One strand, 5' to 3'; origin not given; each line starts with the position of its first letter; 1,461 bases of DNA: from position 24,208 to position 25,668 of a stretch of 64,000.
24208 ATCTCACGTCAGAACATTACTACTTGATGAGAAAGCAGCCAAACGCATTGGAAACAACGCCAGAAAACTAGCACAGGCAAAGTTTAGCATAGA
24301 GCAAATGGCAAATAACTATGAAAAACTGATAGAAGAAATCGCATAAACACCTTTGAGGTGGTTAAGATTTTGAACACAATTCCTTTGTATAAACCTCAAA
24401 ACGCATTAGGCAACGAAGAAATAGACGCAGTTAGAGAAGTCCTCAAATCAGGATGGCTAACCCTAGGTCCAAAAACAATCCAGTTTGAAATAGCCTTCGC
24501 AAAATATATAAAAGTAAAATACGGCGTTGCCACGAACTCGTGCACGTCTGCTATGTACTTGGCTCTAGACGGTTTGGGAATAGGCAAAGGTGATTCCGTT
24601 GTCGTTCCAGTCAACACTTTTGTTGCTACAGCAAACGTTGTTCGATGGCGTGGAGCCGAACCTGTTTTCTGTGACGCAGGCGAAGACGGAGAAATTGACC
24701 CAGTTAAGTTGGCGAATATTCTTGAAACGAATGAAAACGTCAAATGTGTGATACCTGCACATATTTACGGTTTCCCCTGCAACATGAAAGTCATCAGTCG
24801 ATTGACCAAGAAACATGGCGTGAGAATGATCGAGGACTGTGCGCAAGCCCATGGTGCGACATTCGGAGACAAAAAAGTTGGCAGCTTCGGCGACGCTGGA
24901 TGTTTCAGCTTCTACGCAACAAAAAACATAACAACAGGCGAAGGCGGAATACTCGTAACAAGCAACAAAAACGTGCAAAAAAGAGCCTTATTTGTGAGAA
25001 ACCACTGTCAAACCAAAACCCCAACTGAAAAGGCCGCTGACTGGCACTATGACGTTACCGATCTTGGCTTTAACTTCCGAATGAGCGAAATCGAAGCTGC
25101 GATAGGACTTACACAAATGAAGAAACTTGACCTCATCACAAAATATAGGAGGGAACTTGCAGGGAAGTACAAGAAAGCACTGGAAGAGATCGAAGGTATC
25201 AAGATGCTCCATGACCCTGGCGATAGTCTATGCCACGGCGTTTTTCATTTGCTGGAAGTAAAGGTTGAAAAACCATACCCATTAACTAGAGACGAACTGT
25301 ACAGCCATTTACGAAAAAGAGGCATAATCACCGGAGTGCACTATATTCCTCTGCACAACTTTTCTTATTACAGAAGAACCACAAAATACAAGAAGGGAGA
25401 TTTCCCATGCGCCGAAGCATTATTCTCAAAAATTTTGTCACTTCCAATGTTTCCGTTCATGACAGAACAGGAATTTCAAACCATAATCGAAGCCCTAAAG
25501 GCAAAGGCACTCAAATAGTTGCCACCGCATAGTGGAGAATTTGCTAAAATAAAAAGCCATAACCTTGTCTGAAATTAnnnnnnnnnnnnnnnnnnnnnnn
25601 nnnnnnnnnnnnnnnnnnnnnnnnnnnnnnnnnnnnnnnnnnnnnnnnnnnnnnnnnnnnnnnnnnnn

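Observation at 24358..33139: Desosamine-type (DesI/DesII/DesV-like) trideoxy-aminosugar pathway in an archaeal surface-glycan cluster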

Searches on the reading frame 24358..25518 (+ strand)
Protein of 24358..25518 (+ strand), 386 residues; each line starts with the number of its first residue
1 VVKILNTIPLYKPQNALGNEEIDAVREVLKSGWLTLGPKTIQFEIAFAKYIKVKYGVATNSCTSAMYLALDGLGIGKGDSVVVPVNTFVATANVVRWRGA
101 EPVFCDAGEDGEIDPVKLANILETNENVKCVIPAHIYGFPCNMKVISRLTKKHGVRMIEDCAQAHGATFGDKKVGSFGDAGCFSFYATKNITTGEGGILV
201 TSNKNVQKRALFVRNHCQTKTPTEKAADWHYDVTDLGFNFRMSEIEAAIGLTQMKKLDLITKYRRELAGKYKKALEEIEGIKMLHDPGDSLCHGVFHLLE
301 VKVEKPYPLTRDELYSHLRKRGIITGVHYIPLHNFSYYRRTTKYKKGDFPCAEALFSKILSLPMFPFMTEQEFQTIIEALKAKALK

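Call 3: search_protein_families(library=pfam, proteins=[window:24358-25518:+])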
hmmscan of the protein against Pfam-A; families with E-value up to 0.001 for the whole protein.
window:24358-25518:+ (386 aa): 3 families
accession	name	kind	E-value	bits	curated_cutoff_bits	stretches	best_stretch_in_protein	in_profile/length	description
PF01041.23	DegT_DnrJ_EryC1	-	2.5e-114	382.7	19.8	1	17-380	3-359/360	DegT/DnrJ/EryC1/StrS aminotransferase family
PF00155.27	Aminotran_1_2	-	1.6e-06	28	19.7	1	41-132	45-151/361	Aminotransferase class I and II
PF01212.27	Beta_elim_lyase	-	2.4e-05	24.2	27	1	39-278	33-268/288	Beta-eliminating lyase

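Call 4: search_protein_families(library=ncbifam, proteins=[window:24358-25518:+])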
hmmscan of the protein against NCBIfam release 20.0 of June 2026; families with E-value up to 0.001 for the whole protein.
window:24358-25518:+ (386 aa): 7 families
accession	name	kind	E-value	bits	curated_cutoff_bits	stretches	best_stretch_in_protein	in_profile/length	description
TIGR03588.1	PseC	equivalog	1.4e-108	363.3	423.5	1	16-381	8-377/380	UDP-4-amino-4,6-dideoxy-N-acetyl-beta-L-altrosamine transaminase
NF008658.2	PRK11658.1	equivalog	1.9e-78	263.7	631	1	10-382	7-375/379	UDP-4-amino-4-deoxy-L-arabinose aminotransferase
TIGR04181.1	NHT_00031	hypoth_equivalog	7.9e-72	242.1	420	1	8-363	1-357/359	LegC family aminotransferase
NF008687.0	PRK11706.1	equivalog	4.6e-68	229.7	375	1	17-381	9-371/375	dTDP-4-amino-4,6-dideoxygalactose transaminase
TIGR02379.1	ECA_wecE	subfamily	6.7e-56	189.7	434.85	1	8-380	2-371/376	dTDP-4-amino-4,6-dideoxy-D-glucose transaminase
TIGR04427.1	PLP_DesI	equivalog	3.7e-53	181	650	1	19-381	32-380/390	dTDP-4-dehydro-6-deoxyglucose aminotransferase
NF011936.0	PRK15407.1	equivalog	9.7e-47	159.6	423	2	17-214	44-248/440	lipopolysaccharide biosynthesis protein RfbH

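Call 17: search_solved_structures(query=window:24358-25518:+, max_evalue=1e-20)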
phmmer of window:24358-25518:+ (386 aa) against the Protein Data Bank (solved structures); distinct sequences matched with E-value up to 1e-20: 56.
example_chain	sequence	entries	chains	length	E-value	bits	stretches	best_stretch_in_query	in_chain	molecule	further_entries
7b0d_A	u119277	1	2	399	5e-64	219.9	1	19-377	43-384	Glutamine--scyllo-inositol transaminase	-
1mdo_A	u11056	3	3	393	1.3e-62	215.2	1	9-381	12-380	ArnB aminotransferase | UDP-4-amino-4-deoxy-L-arabinose--oxoglutarate aminotransferase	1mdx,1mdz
4oca_A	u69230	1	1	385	8.5e-62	212.6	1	9-381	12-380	UDP-4-amino-4-deoxy-L-arabinose--oxoglutarate aminotransferase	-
3frk_A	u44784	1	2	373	1.7e-58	201.7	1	24-383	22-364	QdtB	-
8sng_A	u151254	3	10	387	4.7e-57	197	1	9-380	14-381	UDP-4-amino-4-deoxy-L-arabinose--oxoglutarate aminotransferase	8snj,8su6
4lc3_A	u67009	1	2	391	8.9e-57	196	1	10-380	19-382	Putative UDP-4-amino-4-deoxy-l-arabinose--oxoglutarate aminotransferase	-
7b0m_AAA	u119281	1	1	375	1.1e-56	195.7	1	10-372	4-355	Sugar aminotransferase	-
3bn1_A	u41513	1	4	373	1.9e-55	191.6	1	17-380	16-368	Perosamine synthetase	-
3dr7_A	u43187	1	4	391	2.4e-55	191.4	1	18-380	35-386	Putative perosamine synthetase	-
3dr4_A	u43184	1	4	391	1.6e-54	188.6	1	18-380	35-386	Putative perosamine synthetase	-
7n63_A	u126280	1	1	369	2.2e-53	184.9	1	10-378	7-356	Putative aminotransferase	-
2oga_A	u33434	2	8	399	6.5e-53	183.3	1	20-381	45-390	Transaminase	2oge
5uid_A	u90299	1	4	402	2.6e-52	181.4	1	14-382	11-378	Aminotransferase TlmJ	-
2fn6_A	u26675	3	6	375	1.2e-47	166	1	16-377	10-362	AMINOTRANSFERASE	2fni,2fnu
3uwc_A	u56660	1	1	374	3.1e-46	161.4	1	22-381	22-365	Nucleotide-sugar aminotransferase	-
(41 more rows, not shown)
